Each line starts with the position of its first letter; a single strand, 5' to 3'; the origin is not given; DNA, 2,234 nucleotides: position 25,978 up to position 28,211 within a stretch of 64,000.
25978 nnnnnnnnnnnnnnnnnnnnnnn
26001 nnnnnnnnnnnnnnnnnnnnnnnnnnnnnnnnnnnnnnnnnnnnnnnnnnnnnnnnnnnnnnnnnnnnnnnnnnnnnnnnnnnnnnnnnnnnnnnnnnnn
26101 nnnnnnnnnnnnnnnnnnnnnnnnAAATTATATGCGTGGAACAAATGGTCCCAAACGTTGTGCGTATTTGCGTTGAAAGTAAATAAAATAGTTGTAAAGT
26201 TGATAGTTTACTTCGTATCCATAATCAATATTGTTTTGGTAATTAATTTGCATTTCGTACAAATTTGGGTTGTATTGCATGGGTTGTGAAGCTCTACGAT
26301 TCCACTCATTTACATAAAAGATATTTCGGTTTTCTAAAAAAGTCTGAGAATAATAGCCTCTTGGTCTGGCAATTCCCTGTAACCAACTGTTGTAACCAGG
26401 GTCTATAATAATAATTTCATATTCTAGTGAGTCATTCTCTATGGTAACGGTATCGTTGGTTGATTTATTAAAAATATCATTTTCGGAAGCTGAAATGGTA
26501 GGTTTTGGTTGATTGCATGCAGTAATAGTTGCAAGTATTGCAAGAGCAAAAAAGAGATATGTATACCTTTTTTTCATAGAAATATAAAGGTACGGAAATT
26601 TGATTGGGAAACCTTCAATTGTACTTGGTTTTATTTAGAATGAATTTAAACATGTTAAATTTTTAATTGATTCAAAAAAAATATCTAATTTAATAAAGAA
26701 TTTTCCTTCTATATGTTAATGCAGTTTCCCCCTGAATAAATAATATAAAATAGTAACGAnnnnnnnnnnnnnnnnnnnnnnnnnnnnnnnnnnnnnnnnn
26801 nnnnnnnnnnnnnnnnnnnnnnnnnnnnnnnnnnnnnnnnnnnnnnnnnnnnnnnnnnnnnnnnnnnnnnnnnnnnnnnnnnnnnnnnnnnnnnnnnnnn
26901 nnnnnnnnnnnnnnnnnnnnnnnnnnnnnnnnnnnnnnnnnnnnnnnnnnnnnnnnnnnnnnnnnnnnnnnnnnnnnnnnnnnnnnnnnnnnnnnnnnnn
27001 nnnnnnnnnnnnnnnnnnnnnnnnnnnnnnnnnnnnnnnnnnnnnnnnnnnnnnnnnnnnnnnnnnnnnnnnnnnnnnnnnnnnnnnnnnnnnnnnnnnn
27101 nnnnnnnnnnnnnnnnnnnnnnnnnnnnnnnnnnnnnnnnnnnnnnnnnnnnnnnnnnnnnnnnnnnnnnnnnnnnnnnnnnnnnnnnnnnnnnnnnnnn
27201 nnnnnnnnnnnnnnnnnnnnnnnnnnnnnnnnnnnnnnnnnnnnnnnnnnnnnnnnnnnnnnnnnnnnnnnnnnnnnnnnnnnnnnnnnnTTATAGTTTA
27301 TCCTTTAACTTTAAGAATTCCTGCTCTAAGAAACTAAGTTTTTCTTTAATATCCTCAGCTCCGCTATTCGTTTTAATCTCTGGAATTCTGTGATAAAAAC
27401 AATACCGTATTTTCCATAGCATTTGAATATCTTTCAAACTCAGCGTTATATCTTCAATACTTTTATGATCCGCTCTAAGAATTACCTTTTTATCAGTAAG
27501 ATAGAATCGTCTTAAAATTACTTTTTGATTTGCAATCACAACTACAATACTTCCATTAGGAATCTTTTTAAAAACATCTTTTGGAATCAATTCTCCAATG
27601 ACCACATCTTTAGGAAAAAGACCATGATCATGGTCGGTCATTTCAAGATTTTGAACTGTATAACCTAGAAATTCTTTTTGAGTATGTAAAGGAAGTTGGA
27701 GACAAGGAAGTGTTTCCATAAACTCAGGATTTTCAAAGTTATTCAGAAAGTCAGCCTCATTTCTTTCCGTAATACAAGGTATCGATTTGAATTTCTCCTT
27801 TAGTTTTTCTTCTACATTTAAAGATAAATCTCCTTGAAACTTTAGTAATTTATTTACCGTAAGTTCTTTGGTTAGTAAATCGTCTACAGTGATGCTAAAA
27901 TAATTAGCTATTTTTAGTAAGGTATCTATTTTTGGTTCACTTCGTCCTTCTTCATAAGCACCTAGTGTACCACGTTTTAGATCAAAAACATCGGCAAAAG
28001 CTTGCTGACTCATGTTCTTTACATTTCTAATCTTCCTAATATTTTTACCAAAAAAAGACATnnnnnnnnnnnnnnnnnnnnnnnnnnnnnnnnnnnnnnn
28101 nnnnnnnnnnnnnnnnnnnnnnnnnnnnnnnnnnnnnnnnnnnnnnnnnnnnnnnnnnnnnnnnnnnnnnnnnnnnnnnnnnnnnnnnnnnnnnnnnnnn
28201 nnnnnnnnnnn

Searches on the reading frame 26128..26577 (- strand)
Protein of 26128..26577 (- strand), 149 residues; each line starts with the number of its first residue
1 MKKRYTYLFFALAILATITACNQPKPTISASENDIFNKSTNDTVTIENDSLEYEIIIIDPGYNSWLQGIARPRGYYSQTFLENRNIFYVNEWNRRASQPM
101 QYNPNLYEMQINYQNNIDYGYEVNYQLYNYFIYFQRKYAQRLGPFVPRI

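Call 5: search_protein_families(library=pfam, proteins=[window:26128-26577:-], max_evalue=0.01)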
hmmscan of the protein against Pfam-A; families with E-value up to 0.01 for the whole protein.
window:26128-26577:- (149 aa): 1 family
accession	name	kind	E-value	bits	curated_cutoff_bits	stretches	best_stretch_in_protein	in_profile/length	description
PF19643.4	DUF6146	-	5.2e-20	72.1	27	1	10-142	2-125/133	Family of unknown function (DUF6146)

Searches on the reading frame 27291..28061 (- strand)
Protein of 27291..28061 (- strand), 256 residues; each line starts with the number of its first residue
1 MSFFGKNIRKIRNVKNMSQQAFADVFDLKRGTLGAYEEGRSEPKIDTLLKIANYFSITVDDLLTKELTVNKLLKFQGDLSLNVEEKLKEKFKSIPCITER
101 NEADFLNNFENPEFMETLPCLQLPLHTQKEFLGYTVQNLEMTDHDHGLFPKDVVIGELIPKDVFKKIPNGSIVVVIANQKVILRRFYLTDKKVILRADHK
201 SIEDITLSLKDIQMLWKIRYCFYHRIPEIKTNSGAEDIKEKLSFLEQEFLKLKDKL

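Call 5: search_protein_families(library=pfam, proteins=[window:27291-28061:-], max_evalue=0.01)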
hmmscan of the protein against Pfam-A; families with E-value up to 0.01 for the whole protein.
window:27291-28061:- (256 aa): 5 families
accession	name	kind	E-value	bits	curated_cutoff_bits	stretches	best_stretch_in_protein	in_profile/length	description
PF01381.28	HTH_3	-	6.3e-12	45.8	23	1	8-62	1-55/55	Helix-turn-helix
PF12844.13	HTH_19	-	3.4e-10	40.1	30.2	1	5-66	1-62/64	Helix-turn-helix domain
PF13443.12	HTH_26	-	2.1e-06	28.3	22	1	7-64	1-59/63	Cro/C1-type HTH DNA-binding domain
PF00717.28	Peptidase_S24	-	8.2e-05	22.7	23.3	1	125-213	29-110/116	Peptidase S24-like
PF13560.12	HTH_31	-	0.0042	17.8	27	1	5-59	3-58/64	Helix-turn-helix domain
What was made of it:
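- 27291..28061 (-): Regulator gene, 256 aa. It has an XRE-type HTH, a linker, an S24-like beta domain without catalytic residues, and a C-terminal helix. Peptidase_S24 scores 22.7 bits, below the 23.3 cut-off (call 5).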

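Call 6: find_homologous_proteins(query=window:27291-28061:-, max_evalue=0.00001)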
Query window:27291-28061:- (256 aa): 1362 proteins with E <= 0.00001 among 2044 candidates; the best 120 are listed.
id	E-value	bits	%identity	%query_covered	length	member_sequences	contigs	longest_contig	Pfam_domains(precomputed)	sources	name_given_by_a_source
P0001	2.3e-164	563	100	100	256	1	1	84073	PF12844.14,PF01381.29,PF13443.13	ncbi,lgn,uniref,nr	ncbi:DNA-binding transcriptional regulator, XRE-family HTH domain [Pustulibacterium marinum]|uniref:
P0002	3.4e-115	402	72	100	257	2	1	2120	PF12844.14,PF00717.29,PF01381.29,PF13443.13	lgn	-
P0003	4.0e-113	395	71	100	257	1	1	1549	PF12844.14,PF01381.29,PF13443.13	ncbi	-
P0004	3.1e-109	383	66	100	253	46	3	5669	PF12844.14,PF01381.29,PF13443.13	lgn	-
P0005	4.6e-109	382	66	100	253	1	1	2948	PF12844.14,PF01381.29,PF13443.13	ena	-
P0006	5.4e-108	378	68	100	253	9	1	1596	PF12844.14,PF00717.29,PF01381.29,PF13443.13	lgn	-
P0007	7.3e-108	378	67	100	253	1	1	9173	PF12844.14,PF01381.29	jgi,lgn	jgi:transcriptional regulator with XRE-family HTH domain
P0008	1.3e-107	377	67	100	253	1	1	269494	PF12844.14,PF00717.29,PF01381.29,PF13443.13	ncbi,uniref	ncbi:helix-turn-helix domain-containing protein [Zhouia sp. PK063]|uniref:helix-turn-helix domain-co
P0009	5.0e-106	372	66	100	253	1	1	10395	PF12844.14,PF01381.29,PF13443.13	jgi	-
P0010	4.4e-105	369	65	100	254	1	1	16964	PF12844.14,PF01381.29,PF13443.13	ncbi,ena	-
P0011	5.2e-104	365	64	100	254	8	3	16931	PF12844.14,PF01381.29,PF13443.13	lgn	-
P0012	2.2e-103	363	64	100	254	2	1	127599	PF12844.14,PF01381.29,PF13443.13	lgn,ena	-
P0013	1.7e-102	360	63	99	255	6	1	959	PF12844.14,PF01381.29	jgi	-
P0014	3.4e-101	356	64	100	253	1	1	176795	PF12844.14,PF01381.29,PF13443.13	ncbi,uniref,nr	ncbi:helix-turn-helix domain-containing protein [Mesonia aquimarina]|uniref:helix-turn-helix domain-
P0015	4.1e-100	353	61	100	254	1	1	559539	PF12844.14,PF01381.29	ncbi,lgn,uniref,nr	ncbi:DNA-binding transcriptional regulator, XRE-family HTH domain [Mesonia phycicola]|uniref:DNA-bin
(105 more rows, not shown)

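Call 10: find_related_loci(query=A1, collection=genome_contigs, flank=4000)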
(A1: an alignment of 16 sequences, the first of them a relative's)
Query A1 (256 aa) in genome_contigs; peptide patterns used: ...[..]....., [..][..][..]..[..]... (x = any residue, [..] = any of these).
396 stretches matched a pattern; 311 encode a relative of the query (tblastn E <= 1e-3); the best 80 are kept; 80 distinct loci.
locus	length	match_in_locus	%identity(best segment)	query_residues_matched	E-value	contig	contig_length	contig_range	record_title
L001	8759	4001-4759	68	1-256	1e-117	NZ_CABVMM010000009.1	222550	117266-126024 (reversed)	Mesonia oceanica strain ISS653, whole genome shotgun sequence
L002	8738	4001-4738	69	1-249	4e-116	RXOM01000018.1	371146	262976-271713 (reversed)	Salegentibacter sp. R32 NODE_1, whole genome shotgun sequence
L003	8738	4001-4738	65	1-249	1e-113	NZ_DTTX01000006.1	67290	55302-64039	MAG: Mesonia sp. isolate UWMA-0090 NODE_114_length_67290_cov_5.935554, whole genome shotgun sequence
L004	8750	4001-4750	63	1-255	6e-113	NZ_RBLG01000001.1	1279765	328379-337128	Gillisia mitskevichiae strain DSM 19839 Ga0131140_101, whole genome shotgun sequence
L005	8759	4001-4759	67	1-256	1e-110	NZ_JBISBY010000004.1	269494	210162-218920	Zhouia sp. PK063 NODE_4_length_269494_cov_280.001971, whole genome shotgun sequence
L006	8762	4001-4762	61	1-256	4e-108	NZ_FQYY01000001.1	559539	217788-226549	Mesonia phycicola strain DSM 21425, whole genome shotgun sequence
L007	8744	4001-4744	61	1-253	2e-106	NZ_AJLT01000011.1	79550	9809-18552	Gillisia marina strain CBA3202 c3_(single)_trimmed_contig_11, whole genome shotgun sequence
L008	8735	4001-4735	64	1-248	3e-106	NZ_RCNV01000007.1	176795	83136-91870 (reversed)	Mesonia aquimarina strain MCCC 1A11700 NODE_7_length_176795_cov_73.142330, whole genome shotgun sequence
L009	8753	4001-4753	61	1-256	2e-105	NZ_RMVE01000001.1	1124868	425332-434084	Nonlabens xiamenensis strain 1Q3 NODE_1_length_1124868_cov_208.756, whole genome shotgun sequence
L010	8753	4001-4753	61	1-256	3e-105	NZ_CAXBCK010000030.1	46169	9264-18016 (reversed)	MAG: uncultured Marixanthomonas sp. isolate ERR2762139_binner13_Refined_27 ERZ3422155.305, whole genome shotgun sequence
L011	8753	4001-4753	61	1-256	6e-104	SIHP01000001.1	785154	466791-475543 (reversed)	Flavobacteriaceae bacterium strain Hp32 NODE_1_length_785154_cov_45.4347_ID_8984, whole genome shotgun sequence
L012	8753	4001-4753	60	1-256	7e-103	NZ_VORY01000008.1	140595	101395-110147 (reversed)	Gillisia hiemivivida strain IC154 NODE_8_length_140595_cov_202.542, whole genome shotgun sequence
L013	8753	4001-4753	60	1-256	6e-103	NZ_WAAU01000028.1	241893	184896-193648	Tenacibaculum aiptasiae strain a4 scaffold55, whole genome shotgun sequence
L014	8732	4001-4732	60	1-249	1e-102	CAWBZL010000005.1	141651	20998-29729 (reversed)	MAG: uncultured Flavobacteriaceae bacterium isolate MFD03250.bin.1.112 genome assembly, contig: contig_9256, whole genom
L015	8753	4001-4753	59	1-256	1e-101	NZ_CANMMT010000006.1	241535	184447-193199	Uncultured Tenacibaculum sp. isolate 838.fasta NODE_6, whole genome shotgun sequence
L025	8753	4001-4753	57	1-256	2e-99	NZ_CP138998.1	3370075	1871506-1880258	Dokdonia sp. R86516 chromosome, complete genome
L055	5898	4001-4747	55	1-254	8e-98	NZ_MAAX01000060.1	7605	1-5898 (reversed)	Nonlabens dokdonensis isolate 35_9_T64 BD02T64_scaffold_5893, whole genome shotgun sequence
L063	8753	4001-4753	56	1-256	2e-97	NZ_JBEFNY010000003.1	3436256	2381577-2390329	Dokdonia sp. Asnod3-C12 12898S00003.1, whole genome shotgun sequence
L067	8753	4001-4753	54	1-256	4e-97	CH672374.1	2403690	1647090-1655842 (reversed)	Flavobacteria bacterium BBFL7 scf_1099451317783 genomic scaffold, whole genome shotgun sequence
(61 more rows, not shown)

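Call 11: search_solved_structures(query=A1, max_evalue=0.01, show_alignments=3)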
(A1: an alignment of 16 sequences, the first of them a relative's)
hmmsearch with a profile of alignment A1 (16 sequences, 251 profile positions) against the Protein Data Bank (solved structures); distinct sequences matched with E-value up to 0.01: 11.
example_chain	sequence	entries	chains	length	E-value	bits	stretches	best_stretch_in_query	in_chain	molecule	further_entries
3op9_A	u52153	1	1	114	7.1e-07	32.4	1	3-99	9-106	Pli0006 protein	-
2xiu_A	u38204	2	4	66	6e-06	29.4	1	6-63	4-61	CYLR2 | CYLR2 SYNONYM CYTOLYSIN REPRESSOR 2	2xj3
1utx_A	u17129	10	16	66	7.1e-06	29.1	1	6-63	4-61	CYLR2 | cytolysin regulator 2 | PUTATIVE TRANSCRIPTION REGULATOR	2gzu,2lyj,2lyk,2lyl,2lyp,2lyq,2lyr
2p5t_A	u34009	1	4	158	1.8e-05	27.8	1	4-76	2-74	Putative transcriptional regulator PezA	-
9k3w_A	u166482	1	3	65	3.9e-05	26.7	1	7-66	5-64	Transcriptional regulator, PbsX family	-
7t8i_A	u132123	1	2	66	0.00018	24.5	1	4-64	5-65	Phage element (ICEBs1)transcriptional regulator (Xre family)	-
1y7y_A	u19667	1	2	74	0.00045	23.2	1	3-58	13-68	C.AhdI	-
2b5a_A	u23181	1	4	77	0.00074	22.5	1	3-58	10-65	C.BclI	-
1y9q_A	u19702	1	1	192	0.0015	21.5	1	4-57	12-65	transcriptional regulator, HTH_3 family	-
6rnz_A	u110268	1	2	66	0.0038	20.2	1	7-64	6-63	HTH-type transcriptional regulator DdrOC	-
2l49_A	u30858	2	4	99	0.0075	19.2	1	6-51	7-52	C protein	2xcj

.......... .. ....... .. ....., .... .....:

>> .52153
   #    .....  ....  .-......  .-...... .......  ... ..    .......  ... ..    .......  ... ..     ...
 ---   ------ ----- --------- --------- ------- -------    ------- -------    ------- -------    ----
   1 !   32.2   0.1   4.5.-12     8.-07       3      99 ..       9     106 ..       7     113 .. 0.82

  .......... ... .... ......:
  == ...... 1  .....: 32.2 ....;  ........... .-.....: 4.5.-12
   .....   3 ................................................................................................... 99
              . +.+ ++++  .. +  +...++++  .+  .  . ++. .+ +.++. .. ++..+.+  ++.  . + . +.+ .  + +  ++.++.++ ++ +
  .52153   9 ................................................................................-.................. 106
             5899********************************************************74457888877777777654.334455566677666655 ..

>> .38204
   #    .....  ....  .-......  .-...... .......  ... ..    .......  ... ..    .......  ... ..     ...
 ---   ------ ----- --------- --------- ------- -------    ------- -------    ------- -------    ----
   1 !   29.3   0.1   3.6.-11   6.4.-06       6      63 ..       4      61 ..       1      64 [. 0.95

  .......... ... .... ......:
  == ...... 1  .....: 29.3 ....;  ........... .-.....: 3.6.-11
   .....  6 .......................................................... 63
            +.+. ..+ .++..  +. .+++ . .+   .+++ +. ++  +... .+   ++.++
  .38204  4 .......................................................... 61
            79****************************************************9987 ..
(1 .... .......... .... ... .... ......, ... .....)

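Call 30: predict_structure(alignment_id=A1)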
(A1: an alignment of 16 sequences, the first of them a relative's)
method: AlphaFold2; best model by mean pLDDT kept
length: 256 residues; sequences in the alignment: 16
mean_pLDDT: 79.1   pTM: 0.53
mean pLDDT of the five models: 79.1, 78.6, 72.9, 67.6, 59.5
residues with pLDDT >= 90: 61; 70-90: 144; 50-70: 26; < 50: 25
segments of 3 or more residues with pLDDT < 50: 77-87, 142-145, 226-235
pLDDT, mean of each block of 10 residues (from residue 1): 84 84 85 87 83 80 79 52 48 89 91 90 84 79 57 90 90 91 90 84 88 92 55 49 79 77
secondary structure, 60 per line:
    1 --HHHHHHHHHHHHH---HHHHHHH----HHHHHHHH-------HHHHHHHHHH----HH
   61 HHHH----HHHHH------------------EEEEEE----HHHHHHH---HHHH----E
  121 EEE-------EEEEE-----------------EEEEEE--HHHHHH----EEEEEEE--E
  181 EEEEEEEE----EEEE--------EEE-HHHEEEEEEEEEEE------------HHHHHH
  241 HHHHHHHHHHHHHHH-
elements in order: H3-15 H19-25 H30-37 H45-54 H59-64 H69-73 E92-97 H102-108 H112-115 E120-123 E131-135 E153-158 H161-166 E171-177 E180-188 E193-196 E205-207 E212-222 H235-255

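Call 33: fold_search(model_id=the predicted structure, library=pdb)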
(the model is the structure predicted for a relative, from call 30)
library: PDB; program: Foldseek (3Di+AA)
matches with E <= 10: 834; with E <= 0.001: 28
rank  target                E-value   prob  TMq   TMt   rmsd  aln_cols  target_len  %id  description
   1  3k2z_B                1.4e-06  1.00  0.37  0.47  12.8       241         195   12  Crystal structure of a LexA protein from Thermotoga maritima (released 2010-10-06)
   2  3bdn_A                1.5e-06  1.00  0.38  0.41  14.5       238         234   12  Crystal Structure of the Lambda Repressor (released 2008-04-15)
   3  3k2z_A                1.8e-06  1.00  0.36  0.47  10.8       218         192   16  Crystal structure of a LexA protein from Thermotoga maritima (released 2010-10-06)
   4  7jvt_C                1.7e-05  1.00  0.32  0.41  14.3       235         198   11  Crystal structure of a lambda-186 hybrid repressor (released 2021-09-08)
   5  7jvt_D                3.3e-05  1.00  0.31  0.39  14.8       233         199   12  Crystal structure of a lambda-186 hybrid repressor (released 2021-09-08)
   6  2fjr_A                7.4e-05  1.00  0.30  0.39  15.1       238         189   13  Crystal Structure of Bacteriophage 186 (released 2006-06-13)
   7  7b5g_C                1.2e-04  1.00  0.29  0.54   3.1        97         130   18  Crystal structure of E.coli LexA in complex with nanobody NbSOS3(Nb14527) (released 2022-09-14)
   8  1jhf_B                1.2e-04  1.00  0.29  0.60   3.5        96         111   19  LEXA G85D MUTANT (released 2001-09-19)
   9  1jhh_B                1.3e-04  1.00  0.28  0.54   3.8        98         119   18  LEXA S119A MUTANT (released 2001-09-19)
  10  1jhh_A                1.3e-04  1.00  0.35  0.43   5.3       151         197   16  LEXA S119A MUTANT (released 2001-09-19)
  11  1jhc                  1.7e-04  1.00  0.29  0.52   5.4       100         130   18  LEXA S119A C-TERMINAL TRYPTIC FRAGMENT (released 2001-09-19)
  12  7ocj_F                1.8e-04  1.00  0.29  0.52   4.6        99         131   18  Crystal structure of E.coli LexA in complex with nanobody NbSOS2(Nb14509) (released 2022-10-26)
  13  1jhe_A                1.8e-04  1.00  0.28  0.53   5.6       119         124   17  LEXA L89P Q92W E152A K156A MUTANT (released 2001-09-19)
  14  7b5g_G                1.9e-04  1.00  0.29  0.54   3.1        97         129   18  Crystal structure of E.coli LexA in complex with nanobody NbSOS3(Nb14527) (released 2022-09-14)
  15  8b0v_A                2.0e-04  1.00  0.30  0.59   2.4        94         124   20  Crystal structure of C-terminal domain of Pseudomonas aeruginosa LexA G91D mutant (released 2024-03-27)
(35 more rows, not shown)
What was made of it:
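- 27291..28061 (-): Best Foldseek PDB matches are T. maritima LexA 3k2z and lambda CI 3bdn (calls 30, 33).
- On Bacteroidetes non-canonical LexA (CTAA-N5-TTAG group): In the AF2 model the beta domain at roughly residues 92-222 (strands E92-97 to E212-222) matches LexA and CI C-terminal domains at rmsd 2.4-3.5 A. A helix spans 235-255 (calls 30, 33).
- Closest known: Lambda CI and LexA. Same: Two-domain fold (Foldseek, call 33).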

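Call 55: search_protein_representatives(protein=window:27291-28061:-)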
Query: 256 residues. Proteins with E-value up to 0.001 (for the whole library): 9758; up to 1e-10: 741; up to 1e-30: 73. The best 150 are listed.
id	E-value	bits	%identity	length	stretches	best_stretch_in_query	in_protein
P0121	5.8e-77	275.2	50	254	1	1-255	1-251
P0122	1.8e-68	247.4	59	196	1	1-193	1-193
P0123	1.6e-63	231.1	49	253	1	1-256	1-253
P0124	7.2e-63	229.0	44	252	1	1-246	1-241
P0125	1.4e-60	221.5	49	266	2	1-130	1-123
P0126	1.8e-57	211.4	42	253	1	1-250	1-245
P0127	2.1e-57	211.1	41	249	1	1-254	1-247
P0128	6.4e-57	209.5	46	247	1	1-233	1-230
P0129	1.7e-51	191.8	40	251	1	3-246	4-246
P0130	2.6e-50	187.9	42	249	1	4-230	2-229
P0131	7.7e-49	183.1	45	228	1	1-219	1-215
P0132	9.3e-48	179.5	43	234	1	1-226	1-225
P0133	8.3e-47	176.4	63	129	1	1-126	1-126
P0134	2.4e-43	165.1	43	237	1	1-231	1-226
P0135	1.2e-42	162.9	38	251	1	1-249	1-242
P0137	1.9e-40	155.6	36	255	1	1-245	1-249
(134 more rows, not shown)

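Call 61: list_cluster_members(proteins=[L025:4001-4753:+, L055:4001-4747:+, L063:4001-4753:+, L067:4001-4753:+])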
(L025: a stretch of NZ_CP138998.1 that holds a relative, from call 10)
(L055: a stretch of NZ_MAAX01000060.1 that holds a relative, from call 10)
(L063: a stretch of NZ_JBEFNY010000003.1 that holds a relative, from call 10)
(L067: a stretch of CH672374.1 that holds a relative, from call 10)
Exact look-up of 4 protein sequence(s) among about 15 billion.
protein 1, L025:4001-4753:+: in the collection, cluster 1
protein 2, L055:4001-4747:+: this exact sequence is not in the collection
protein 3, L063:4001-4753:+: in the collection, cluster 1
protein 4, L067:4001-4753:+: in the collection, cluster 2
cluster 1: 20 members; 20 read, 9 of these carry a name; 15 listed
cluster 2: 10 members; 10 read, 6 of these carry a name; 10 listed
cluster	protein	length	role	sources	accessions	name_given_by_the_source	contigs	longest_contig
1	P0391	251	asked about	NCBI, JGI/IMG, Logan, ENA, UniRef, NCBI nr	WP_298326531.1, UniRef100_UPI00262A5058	helix-turn-helix domain-containing protein [uncultured Dokdonia sp.] | transcriptional regulator with XRE-family HTH domain | helix-turn-helix domain-containing protein n=1 Tax=unclassified Dokdonia TaxID=2615033 ...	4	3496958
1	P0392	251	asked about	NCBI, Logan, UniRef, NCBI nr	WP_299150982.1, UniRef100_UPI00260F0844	helix-turn-helix transcriptional regulator [uncultured Dokdonia sp.] | helix-turn-helix domain-containing protein n=1 Tax=unclassified Dokdonia TaxID=2615033 ...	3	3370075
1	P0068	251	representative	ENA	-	-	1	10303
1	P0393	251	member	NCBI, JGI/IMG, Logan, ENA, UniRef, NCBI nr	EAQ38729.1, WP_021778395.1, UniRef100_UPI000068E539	HTH-type transcriptional regulator [Dokdonia sp. MED134] | helix-turn-helix domain-containing protein n=1 Tax=Dokdonia sp. MED134 TaxID=313590 ... | helix-turn-helix transcriptional regulator [Dokdonia sp. MED134]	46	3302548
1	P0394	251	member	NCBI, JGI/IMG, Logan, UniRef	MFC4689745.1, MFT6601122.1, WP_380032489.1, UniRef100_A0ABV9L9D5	helix-turn-helix domain-containing protein [Dokdonia genika] | transcriptional regulator with XRE-family HTH domain | Helix-turn-helix domain-containing protein n=1 Tax=Dokdonia genika TaxID=308113 ...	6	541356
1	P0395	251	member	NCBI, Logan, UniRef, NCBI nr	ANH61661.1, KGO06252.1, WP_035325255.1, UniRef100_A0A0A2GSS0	helix-turn-helix domain-containing protein [Dokdonia donghaensis] | Transcriptional regulator n=1 Tax=Dokdonia donghaensis DSW-1 TaxID=1300343 ... | helix-turn-helix transcriptional regulator [Dokdonia donghaensis]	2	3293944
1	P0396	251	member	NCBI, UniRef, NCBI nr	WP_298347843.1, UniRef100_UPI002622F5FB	helix-turn-helix transcriptional regulator [uncultured Dokdonia sp.] | helix-turn-helix domain-containing protein n=1 Tax=uncultured Dokdonia sp. TaxID=575653 ...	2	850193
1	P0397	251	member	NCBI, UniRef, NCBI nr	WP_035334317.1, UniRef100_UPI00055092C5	helix-turn-helix transcriptional regulator [Dokdonia sp. PRO95] | helix-turn-helix domain-containing protein n=1 Tax=Dokdonia sp. PRO95 TaxID=1239415 ...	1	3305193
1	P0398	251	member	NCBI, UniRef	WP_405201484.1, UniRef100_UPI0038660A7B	helix-turn-helix domain-containing protein [Dokdonia sp. LLG6352-1] | helix-turn-helix domain-containing protein n=1 Tax=Dokdonia sp. LLG6352-1 TaxID=3160831 ...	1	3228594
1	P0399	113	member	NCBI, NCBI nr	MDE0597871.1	MAG: transcriptional regulator, partial [Dokdonia donghaensis] | transcriptional regulator [Dokdonia donghaensis]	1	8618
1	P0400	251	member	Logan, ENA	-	-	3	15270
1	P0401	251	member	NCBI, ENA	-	-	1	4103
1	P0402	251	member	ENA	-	-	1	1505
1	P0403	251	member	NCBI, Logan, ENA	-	-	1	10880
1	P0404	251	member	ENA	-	-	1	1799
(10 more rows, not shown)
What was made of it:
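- Closest known: CesT/Tir-PspA-YqiJ-flotillin-AAA+ operon. Same: The archetype locus in D. donghaensis lies next to ANH61661.1, the orthologue of this regulator (call 61).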

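Call 69: find_encoding_contigs(protein=P0124, flank=4000, max_places=2)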
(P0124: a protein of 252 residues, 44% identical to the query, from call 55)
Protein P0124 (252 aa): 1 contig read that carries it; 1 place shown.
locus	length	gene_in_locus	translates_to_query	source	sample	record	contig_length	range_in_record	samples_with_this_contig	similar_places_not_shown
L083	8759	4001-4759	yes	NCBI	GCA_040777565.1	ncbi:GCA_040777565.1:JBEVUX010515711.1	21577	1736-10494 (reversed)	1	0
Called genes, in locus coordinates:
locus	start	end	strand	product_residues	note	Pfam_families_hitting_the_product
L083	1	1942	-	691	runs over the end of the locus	PF01145:Band_7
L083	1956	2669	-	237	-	-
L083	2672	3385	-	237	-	PF04012:PspA_IM30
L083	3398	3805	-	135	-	PF22550:CesT_Tir_1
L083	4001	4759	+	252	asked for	PF01381:HTH_3, PF12844:HTH_19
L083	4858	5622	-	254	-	PF13620:CarboxypepD_reg (weak), PF13715:CarbopepD_reg_2 (weak)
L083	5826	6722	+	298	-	PF18075:FtsX_ECD, PF02687:FtsX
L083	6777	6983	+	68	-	PF11297:DUF3098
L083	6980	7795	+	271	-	PF02673:BacA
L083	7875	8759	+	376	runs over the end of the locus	PF01702:TGT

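Call 70: find_encoding_contigs(protein=P0137, flank=4000, max_places=2)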
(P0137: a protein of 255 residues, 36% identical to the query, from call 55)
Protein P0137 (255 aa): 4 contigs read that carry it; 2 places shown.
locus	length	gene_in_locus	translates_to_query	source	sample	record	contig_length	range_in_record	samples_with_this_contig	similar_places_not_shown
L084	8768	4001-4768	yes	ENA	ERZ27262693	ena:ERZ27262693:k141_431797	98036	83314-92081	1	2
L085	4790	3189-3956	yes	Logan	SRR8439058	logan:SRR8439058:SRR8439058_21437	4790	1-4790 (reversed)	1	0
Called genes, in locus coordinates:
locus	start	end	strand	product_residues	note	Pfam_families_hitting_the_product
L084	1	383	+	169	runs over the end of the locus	PF00186:DHFR_1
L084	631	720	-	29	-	-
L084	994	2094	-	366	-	PF07610:DUF1573, PF22544:HYDIN_VesB_CFA65-like_Ig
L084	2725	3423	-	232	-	PF04012:PspA_IM30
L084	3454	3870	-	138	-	PF22550:CesT_Tir_1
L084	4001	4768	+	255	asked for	PF01381:HTH_3, PF12844:HTH_19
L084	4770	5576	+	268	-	PF03009:GDPD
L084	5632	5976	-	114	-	PF00453:Ribosomal_L20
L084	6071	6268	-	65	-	PF01632:Ribosomal_L35p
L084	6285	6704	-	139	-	PF05198:IF3_N, PF00707:IF3_C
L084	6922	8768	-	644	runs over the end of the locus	PF02824:TGS, PF07973:tRNA_SAD, PF00587:tRNA-synt_2b, PF03129:HGTP_anticodon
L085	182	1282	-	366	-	PF07610:DUF1573, PF22544:HYDIN_VesB_CFA65-like_Ig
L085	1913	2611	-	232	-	PF04012:PspA_IM30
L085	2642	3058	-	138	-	PF22550:CesT_Tir_1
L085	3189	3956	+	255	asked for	PF01381:HTH_3, PF12844:HTH_19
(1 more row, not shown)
